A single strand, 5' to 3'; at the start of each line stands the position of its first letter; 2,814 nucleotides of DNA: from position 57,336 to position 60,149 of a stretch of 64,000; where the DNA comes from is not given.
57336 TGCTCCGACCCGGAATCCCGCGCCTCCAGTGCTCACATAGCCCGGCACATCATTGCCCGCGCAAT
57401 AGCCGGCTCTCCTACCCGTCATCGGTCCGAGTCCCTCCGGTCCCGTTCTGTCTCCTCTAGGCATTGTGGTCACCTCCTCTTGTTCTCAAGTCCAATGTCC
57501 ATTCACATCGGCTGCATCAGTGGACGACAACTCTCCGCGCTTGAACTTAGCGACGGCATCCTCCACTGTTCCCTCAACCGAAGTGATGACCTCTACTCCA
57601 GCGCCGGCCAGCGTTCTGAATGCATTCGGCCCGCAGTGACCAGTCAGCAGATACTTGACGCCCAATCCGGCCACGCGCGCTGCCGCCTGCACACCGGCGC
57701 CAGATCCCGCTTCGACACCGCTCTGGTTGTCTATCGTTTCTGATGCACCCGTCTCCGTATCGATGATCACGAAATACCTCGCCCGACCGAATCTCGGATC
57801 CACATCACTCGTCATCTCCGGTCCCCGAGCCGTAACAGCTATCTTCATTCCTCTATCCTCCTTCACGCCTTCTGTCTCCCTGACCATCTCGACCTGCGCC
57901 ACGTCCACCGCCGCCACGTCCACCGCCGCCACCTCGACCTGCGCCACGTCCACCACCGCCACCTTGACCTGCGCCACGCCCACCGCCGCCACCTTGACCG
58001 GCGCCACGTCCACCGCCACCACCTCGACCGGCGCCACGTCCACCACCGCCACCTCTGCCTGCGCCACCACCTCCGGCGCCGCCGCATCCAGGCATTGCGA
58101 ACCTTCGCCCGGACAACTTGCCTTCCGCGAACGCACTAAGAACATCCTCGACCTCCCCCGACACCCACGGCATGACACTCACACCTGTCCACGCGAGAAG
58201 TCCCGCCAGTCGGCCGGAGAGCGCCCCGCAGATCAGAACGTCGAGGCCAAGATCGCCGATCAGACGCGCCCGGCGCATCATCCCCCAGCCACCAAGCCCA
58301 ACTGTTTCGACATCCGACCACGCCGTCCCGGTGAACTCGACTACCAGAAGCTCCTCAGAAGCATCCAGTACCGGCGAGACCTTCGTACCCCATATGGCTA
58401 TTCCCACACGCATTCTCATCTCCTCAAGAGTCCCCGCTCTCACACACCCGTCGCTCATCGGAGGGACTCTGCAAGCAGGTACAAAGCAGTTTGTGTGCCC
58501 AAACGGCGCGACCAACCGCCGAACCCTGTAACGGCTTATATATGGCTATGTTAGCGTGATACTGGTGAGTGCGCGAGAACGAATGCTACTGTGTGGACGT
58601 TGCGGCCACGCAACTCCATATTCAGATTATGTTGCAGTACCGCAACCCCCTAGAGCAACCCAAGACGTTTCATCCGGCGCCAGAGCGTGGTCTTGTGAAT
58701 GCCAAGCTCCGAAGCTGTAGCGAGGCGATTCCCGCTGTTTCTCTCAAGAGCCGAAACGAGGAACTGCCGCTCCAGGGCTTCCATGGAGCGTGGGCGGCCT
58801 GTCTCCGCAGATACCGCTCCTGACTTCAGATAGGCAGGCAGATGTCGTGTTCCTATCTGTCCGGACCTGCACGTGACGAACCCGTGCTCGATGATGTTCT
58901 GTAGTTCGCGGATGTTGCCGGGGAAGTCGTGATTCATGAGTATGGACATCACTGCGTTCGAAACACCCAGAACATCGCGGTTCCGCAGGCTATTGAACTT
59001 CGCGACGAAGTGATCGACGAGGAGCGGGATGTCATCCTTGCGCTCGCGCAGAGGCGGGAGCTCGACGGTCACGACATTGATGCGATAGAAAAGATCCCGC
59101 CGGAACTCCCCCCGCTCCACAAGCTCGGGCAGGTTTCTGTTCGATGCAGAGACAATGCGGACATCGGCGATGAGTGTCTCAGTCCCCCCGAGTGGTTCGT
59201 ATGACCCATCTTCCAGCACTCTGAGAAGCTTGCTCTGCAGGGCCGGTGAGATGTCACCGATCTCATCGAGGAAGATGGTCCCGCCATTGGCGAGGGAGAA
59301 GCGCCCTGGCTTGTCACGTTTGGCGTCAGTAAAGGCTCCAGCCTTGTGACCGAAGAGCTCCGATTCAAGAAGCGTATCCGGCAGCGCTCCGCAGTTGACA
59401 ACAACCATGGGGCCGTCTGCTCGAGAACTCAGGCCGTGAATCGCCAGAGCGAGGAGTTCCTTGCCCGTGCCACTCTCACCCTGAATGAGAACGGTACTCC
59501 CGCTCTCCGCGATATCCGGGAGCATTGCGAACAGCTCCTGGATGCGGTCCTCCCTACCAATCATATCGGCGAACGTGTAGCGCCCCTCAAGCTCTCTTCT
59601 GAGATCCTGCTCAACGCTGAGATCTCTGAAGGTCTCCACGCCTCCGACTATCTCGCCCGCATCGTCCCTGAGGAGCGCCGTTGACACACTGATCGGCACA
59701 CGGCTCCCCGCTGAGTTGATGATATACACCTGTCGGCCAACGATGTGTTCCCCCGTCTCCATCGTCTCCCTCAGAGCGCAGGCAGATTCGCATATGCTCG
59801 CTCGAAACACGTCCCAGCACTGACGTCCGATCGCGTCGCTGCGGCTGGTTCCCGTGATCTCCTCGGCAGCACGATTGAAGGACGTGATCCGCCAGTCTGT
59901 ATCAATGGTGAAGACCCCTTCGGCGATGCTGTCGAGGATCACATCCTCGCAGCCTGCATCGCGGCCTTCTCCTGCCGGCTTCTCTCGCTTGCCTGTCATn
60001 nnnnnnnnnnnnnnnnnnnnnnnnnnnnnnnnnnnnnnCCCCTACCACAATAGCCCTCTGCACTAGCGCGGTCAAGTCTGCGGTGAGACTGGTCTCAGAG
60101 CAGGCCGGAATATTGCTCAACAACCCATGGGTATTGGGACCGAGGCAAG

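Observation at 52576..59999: Sigma54-activated Orange-protein-like (ORP) cluster: NifX-fold proteins, DUF5320, two MinD-ferredoxin ATPases and Mrp in one operon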

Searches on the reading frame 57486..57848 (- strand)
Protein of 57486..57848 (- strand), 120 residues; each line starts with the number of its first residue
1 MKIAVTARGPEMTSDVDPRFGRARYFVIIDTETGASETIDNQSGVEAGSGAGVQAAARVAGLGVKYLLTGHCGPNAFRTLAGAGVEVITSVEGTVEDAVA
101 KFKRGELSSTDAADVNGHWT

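Call 3: search_protein_families(library=pfam, proteins=[window:57486-57848:-], max_evalue=0.01)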
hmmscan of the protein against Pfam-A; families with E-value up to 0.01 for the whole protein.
window:57486-57848:- (120 aa): 1 family
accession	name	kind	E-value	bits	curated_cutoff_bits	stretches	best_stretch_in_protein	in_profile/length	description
PF02579.22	Nitro_FeMo-Co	-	2.1e-23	82.9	26.3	1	14-103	3-93/94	Dinitrogenase iron-molybdenum cofactor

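Call 4: search_protein_families(library=ncbifam, proteins=[window:57486-57848:-], max_evalue=0.01)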
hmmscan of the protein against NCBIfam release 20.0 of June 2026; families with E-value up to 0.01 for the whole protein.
window:57486-57848:- (120 aa): 1 family
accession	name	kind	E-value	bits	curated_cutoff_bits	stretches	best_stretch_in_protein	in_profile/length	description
NF041136.1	MrpORP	equivalog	7.3e-06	25.5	450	1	1-106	265-364/365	iron-sulfur cluster carrier protein MrpORP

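Call 21: search_solved_structures(query=window:57486-57848:-, max_evalue=0.01, show_alignments=3)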
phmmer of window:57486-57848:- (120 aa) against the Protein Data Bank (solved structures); distinct sequences matched with E-value up to 0.01: 6.
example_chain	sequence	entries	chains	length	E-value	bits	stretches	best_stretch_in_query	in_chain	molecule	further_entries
2wfb_A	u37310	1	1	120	1.9e-22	82.9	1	2-108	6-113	PUTATIVE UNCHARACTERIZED PROTEIN ORP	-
1rdu_A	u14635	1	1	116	1.2e-18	70.6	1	2-109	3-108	conserved hypothetical protein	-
1eo1_A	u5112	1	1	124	6.8e-16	61.8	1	1-109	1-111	HYPOTHETICAL PROTEIN MTH1175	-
2yx6_A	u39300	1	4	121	5.8e-07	33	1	2-108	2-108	Hypothetical protein PH0822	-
1t3v_A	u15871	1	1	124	1.6e-05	28.3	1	13-115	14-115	conserved hypothetical protein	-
1o13_A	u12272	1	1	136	2.2e-05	27.9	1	13-115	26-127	probable NifB protein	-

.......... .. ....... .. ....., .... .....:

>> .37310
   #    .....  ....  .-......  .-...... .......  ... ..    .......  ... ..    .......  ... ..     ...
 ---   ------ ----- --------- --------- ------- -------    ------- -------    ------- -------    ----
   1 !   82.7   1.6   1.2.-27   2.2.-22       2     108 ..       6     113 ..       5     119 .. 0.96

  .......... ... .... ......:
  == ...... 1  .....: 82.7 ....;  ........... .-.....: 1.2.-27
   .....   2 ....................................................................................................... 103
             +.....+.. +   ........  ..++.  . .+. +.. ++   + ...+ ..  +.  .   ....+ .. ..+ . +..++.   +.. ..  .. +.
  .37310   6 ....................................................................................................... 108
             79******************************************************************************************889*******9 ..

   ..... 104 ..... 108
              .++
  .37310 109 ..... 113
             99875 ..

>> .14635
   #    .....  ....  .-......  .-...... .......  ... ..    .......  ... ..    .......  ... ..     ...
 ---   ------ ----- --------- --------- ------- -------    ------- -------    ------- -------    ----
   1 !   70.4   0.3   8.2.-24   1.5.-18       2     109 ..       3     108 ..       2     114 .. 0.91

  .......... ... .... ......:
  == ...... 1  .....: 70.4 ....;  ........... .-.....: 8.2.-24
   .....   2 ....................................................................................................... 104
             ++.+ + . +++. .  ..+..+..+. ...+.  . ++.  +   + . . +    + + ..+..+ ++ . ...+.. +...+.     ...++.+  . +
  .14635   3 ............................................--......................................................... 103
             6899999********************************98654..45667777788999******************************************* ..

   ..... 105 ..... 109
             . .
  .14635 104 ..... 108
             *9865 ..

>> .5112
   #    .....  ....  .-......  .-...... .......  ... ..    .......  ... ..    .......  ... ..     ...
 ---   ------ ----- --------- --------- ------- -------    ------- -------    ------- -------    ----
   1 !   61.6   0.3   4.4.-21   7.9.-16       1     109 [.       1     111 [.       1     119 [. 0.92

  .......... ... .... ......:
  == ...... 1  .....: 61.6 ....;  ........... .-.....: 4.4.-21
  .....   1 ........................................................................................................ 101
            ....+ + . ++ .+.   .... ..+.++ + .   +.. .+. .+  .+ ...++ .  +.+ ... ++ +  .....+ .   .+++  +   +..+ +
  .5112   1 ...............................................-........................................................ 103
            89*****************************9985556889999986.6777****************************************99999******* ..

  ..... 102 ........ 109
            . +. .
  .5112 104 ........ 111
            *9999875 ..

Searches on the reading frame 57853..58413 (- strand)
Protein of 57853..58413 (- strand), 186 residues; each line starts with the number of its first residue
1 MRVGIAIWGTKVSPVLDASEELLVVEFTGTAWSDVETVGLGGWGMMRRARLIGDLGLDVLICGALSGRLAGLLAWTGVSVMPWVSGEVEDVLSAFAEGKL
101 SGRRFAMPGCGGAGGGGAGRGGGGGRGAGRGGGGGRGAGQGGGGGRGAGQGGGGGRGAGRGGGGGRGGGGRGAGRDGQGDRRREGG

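Call 3: search_protein_families(library=pfam, proteins=[window:57853-58413:-], max_evalue=0.01)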
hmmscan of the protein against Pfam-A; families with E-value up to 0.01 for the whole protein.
window:57853-58413:- (186 aa): 1 family
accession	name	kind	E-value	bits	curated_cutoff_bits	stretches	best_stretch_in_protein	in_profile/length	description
PF02579.22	Nitro_FeMo-Co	-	4.5e-06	27.3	26.3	1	9-96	2-93/94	Dinitrogenase iron-molybdenum cofactor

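Call 4: search_protein_families(library=ncbifam, proteins=[window:57853-58413:-], max_evalue=0.01)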
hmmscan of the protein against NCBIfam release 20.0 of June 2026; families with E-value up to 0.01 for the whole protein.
window:57853-58413:- (186 aa): 0 families

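Call 22: search_solved_structures(query=window:57853-58413:-, max_evalue=1, show_alignments=2)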
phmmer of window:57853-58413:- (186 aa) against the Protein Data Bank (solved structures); distinct sequences matched with E-value up to 1: 1.
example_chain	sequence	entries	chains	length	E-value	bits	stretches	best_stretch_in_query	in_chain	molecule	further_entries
2yx6_A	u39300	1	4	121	0.35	13.8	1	44-101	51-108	Hypothetical protein PH0822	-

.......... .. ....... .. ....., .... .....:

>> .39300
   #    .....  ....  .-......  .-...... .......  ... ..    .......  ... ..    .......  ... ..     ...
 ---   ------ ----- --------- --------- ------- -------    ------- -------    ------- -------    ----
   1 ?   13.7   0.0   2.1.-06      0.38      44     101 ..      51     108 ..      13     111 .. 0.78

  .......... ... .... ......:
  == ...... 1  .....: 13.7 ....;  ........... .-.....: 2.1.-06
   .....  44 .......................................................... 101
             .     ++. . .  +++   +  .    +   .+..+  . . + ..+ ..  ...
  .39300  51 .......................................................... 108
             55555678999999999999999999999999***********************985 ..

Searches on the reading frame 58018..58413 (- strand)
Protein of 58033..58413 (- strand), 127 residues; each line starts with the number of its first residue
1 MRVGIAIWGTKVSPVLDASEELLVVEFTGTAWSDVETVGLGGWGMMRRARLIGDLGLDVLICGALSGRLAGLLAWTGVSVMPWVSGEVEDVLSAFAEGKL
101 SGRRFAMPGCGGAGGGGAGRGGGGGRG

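Call 32: find_homologous_proteins(query=window:58033-58413:-, max_evalue=0.001)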
Query seq(127 aa) (127 aa): 16 proteins with E <= 0.001 among 171 candidates.
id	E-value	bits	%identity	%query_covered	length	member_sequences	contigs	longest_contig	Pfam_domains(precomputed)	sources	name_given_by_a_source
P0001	1.6e-54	202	83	96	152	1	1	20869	PF02579.23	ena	-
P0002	2.1e-54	201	83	85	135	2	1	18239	PF02579.23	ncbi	-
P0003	4.6e-53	197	80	85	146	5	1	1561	PF02579.23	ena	-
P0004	8.2e-53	196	80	85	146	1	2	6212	PF02579.23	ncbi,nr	ncbi:NifB/NifX family molybdenum-iron cluster-binding protein [bacterium]|nr:NifB/NifX family molybd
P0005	6.3e-40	155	67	91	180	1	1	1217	PF02579.23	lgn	-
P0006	1.2e-26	112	52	85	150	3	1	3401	PF02579.23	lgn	-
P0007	1.3e-26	111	55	86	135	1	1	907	PF02579.23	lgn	-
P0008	1.1e-23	102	47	85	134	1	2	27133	PF02579.23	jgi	jgi:predicted Fe-Mo cluster-binding NifX family protein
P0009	2.0e-19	88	46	99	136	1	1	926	-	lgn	-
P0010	8.3e-19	86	51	85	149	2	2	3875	PF02579.23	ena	-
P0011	2.1e-16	78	39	85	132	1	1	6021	-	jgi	-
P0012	1.2e-14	73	37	95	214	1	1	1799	PF02579.23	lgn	-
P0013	2.0e-12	65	32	84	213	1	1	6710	PF02579.23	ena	-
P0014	1.4e-11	63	35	88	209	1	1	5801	PF02579.23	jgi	jgi:predicted Fe-Mo cluster-binding NifX family protein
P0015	3.1e-11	62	35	88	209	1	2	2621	PF02579.23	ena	-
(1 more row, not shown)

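Call 56: predict_structure(alignment_id=A2)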
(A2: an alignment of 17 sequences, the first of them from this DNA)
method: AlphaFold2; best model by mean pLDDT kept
length: 132 residues; sequences in the alignment: 17
mean_pLDDT: 80.1   pTM: 0.69
mean pLDDT of the five models: 80.1, 77.9, 76.7, 74.1, 73.1
residues with pLDDT >= 90: 53; 70-90: 50; 50-70: 12; < 50: 17
segments of 3 or more residues with pLDDT < 50: 114-119, 121-125, 130-132
pLDDT, mean of each block of 10 residues (from residue 1): 92 90 91 86 84 92 90 89 90 87 65 45 47 45
secondary structure, 60 per line:
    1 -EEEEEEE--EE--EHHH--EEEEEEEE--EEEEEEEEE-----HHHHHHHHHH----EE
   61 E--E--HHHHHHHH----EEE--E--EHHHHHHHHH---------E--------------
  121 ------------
elements in order: E2-8 E21-28 E31-39 H45-54 E59-61 H67-74 E79-81 H88-96

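Call 59: fold_search(model_id=the predicted structure, library=pdb)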
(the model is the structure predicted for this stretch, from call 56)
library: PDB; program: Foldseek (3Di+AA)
matches with E <= 10: 841; with E <= 0.001: 14
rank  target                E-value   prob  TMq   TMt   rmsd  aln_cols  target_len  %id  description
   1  2yx6_C                1.5e-09  1.00  0.71  0.83   1.4       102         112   26  Crystal structure of PH0822 (released 2007-10-30)
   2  2yx6_A                3.7e-09  1.00  0.69  0.82   1.7       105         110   27  Crystal structure of PH0822 (released 2007-10-30)
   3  2yx6_B                4.0e-09  1.00  0.67  0.79   2.0       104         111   26  Crystal structure of PH0822 (released 2007-10-30)
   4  2yx6_D                5.5e-09  1.00  0.69  0.81   1.5       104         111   28  Crystal structure of PH0822 (released 2007-10-30)
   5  1o13                  1.1e-06  1.00  0.64  0.78   2.1       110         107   18  Crystal structure of a putative dinitrogenase iron-molybdenum cofactor (tm1816) from thermotoga maritima at 1.83 A resol (released 2002-12-18)
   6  1t3v_MODEL_1_A        6.2e-06  1.00  0.67  0.71   2.1       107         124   18  The NMR solution structure of TM1816 (released 2004-12-14)
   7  2qtd                  2.1e-05  1.00  0.65  0.81   2.0       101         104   18  Crystal structure of a putative dinitrogenase (mj0327) from methanocaldococcus jannaschii dsm at 1.70 A resolution (released 2007-08-21)
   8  1p90                  4.9e-05  1.00  0.63  0.67   2.6       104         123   17  The Three-dimensional Structure of the Core Domain of NafY from Azotobacter vinelandii determined at 1.8 resolution (released 2003-08-19)
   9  2kla_MODEL_1_A        4.9e-05  1.00  0.62  0.76   2.2       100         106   17  NMR STRUCTURE OF A PUTATIVE DINITROGENASE (MJ0327) FROM METHANOCOCCUS JANNASCHII (released 2009-08-11)
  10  9ian_F                1.0e-04  1.00  0.64  0.60   3.2       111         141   15  Nitrogenase maturase NifEN in complex with the cofactor chaperone NifX (released 2026-03-04)
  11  1eo1_MODEL_1_A        1.1e-04  1.00  0.60  0.63   3.8       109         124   22  Solution structure of hypothetical protein MTH1175 from Methanobacterium thermoautotrophicum (released 2000-12-20)
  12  2re2_A                3.0e-04  1.00  0.59  0.65   2.9       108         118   21  CRYSTAL STRUCTURE OF A PUTATIVE IRON-MOLYBDENUM COFACTOR (FEMO-CO) DINITROGENASE (TA1041M) FROM THERMOPLASMA ACIDOPHIL (released 2007-10-09)
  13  1rdu_MODEL_1_A        3.2e-04  1.00  0.59  0.66   3.6       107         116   23  NMR STRUCTURE OF A PUTATIVE NIFB PROTEIN FROM THERMOTOGA (TM1290), WHICH BELONGS TO THE DUF35 FAMILY (released 2004-07-06)
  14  2wfb                  8.4e-04  1.00  0.61  0.67   3.2       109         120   20  High resolution structure of the apo form of the orange protein (ORP) from Desulfovibrio gigas (released 2010-05-26)
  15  7w8d_A                3.5e-03  0.93  0.33  0.29   7.3       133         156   16  The structure of Deinococcus radiodurans RuvC (released 2022-08-17)
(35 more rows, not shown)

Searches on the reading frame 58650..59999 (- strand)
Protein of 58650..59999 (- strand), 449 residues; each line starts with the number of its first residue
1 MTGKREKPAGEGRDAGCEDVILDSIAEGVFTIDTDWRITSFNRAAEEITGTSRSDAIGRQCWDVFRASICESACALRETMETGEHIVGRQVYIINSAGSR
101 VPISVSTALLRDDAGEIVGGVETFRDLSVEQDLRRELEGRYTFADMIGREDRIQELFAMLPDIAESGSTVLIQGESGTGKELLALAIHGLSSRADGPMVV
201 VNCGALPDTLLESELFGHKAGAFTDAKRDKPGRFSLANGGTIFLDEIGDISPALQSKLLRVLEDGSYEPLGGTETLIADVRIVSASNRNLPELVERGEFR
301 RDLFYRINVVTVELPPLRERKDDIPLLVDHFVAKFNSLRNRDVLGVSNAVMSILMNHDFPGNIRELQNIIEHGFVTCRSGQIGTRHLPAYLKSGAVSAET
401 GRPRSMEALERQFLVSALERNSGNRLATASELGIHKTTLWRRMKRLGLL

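Call 3: search_protein_families(library=pfam, proteins=[window:58650-59999:-], max_evalue=0.01)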
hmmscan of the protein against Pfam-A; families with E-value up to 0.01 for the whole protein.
window:58650-59999:- (449 aa): 16 families
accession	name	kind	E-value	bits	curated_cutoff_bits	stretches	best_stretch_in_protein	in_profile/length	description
PF00158.32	Sigma54_activat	-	3.3e-65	219.3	20.2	1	146-312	1-167/168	Sigma-54 interaction domain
PF25601.1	AAA_lid_14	-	1.3e-25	89.4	27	1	318-399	1-82/87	AAA+ ATPase lid domain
PF14532.12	Sigma54_activ_2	-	4.9e-19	69.4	25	1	147-317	1-138/138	Sigma-54 interaction domain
PF13426.13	PAS_9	-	5.9e-16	59.1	27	1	27-128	2-102/103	PAS domain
PF08448.16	PAS_4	-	4.1e-13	50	23.1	1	22-128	1-106/110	PAS fold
PF00989.32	PAS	-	2e-11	44.3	22.6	1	20-126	5-112/113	PAS fold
PF02954.25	HTH_8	-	1.1e-09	38.3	22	1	406-446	2-42/42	Bacterial regulatory protein, Fis family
PF07728.20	AAA_5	-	3.7e-08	33.9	22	1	170-289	2-124/139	AAA domain (dynein-related subfamily)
PF13188.13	PAS_8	-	2e-07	31.1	21.8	1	21-70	6-55/65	PAS domain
PF07724.20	AAA_2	-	1.1e-06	29.2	27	1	168-295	4-132/166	AAA domain (Cdc48 subfamily)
PF01078.27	Mg_chelatase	-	3e-05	24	20.3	0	227-266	95-134/207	Magnesium chelatase, subunit ChlI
PF13596.12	PAS_10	-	0.00042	21.4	22.1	1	20-127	3-105/106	PAS domain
PF18024.7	HTH_50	-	0.00043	20.4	27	1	407-448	9-49/50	Helix-turn-helix domain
PF13191.12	AAA_16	-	0.00066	20.7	32.6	1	147-194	3-51/167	AAA ATPase domain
PF00004.35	AAA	-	0.0011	19.8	21.2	1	170-296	1-120/131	ATPase family associated with various cellular activities (AAA)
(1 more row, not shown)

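Call 4: search_protein_families(library=ncbifam, proteins=[window:58650-59999:-], max_evalue=0.01)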
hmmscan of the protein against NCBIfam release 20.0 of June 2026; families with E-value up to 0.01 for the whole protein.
window:58650-59999:- (449 aa): 43 families (the best 25 are shown)
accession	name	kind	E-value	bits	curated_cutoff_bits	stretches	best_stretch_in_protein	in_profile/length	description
NF041552.1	TF_PrdR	equivalog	3.8e-103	345.8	795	1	19-445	137-575/577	sigma-54 dependent transcriptional regulator PrdR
TIGR01817.1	nifA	equivalog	4.8e-99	332.5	528.85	1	135-388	186-439/534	nif-specific transcriptional activator NifA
NF008469.0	PRK11361.1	equivalog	7.6e-96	321.6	714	1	131-444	130-452/461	acetoacetate metabolism transcriptional regulator AtoC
TIGR02915.1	PEP_resp_reg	equivalog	2.9e-86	290.1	502.6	1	131-448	124-444/445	PEP-CTERM-box response regulator transcription factor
TIGR01818.1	ntrC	equivalog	3.8e-86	289.7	558.6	1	140-401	130-391/463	nitrogen regulation protein NR(I)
NF003451.0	PRK05022.1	equivalog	1.3e-85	288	476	1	142-448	188-510/512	nitric oxide reductase transcriptional regulator NorR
NF038308.1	RNA_repair_RtcR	equivalog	3.5e-85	286.9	650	1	133-405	169-450/530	RNA repair transcriptional activator RtcR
NF007689.0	PRK10365.1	equivalog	5.4e-85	285.8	760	1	145-444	140-440/441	sigma-54-dependent response regulator transcription factor ZraR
TIGR02329.1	propionate_PrpR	equivalog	9.7e-85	285.2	499.2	1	125-444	192-525/526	propionate catabolism operon regulatory protein PrpR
TIGR02974.1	phageshock_pspF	equivalog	1.7e-78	264.2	443.55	1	147-376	2-232/336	phage shock protein operon transcriptional activator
NF011953.0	PRK15424.1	equivalog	1.9e-78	264.4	703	1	130-445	205-533/538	propionate catabolism operon regulatory protein PrpR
NF011958.0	PRK15429.1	equivalog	2.1e-78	264.6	830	1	142-448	377-686/692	formate hydrogenlyase transcriptional activator FlhA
NF041906.1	V4R_TF_MobR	exception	2.2e-76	257.5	999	1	132-445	220-543/544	phenol degradation transcriptional regulator MobR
NF008485.2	PRK11388.1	equivalog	4.6e-76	256.5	551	1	20-448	214-637/643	dihydroxyacetone kinase operon transcriptional regulator DhaR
NF050807.1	TransRegFlbDCaul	equivalog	5.5e-76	256.2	750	1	145-444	119-436/454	sigma-54-dependent transcriptional regulator FlbD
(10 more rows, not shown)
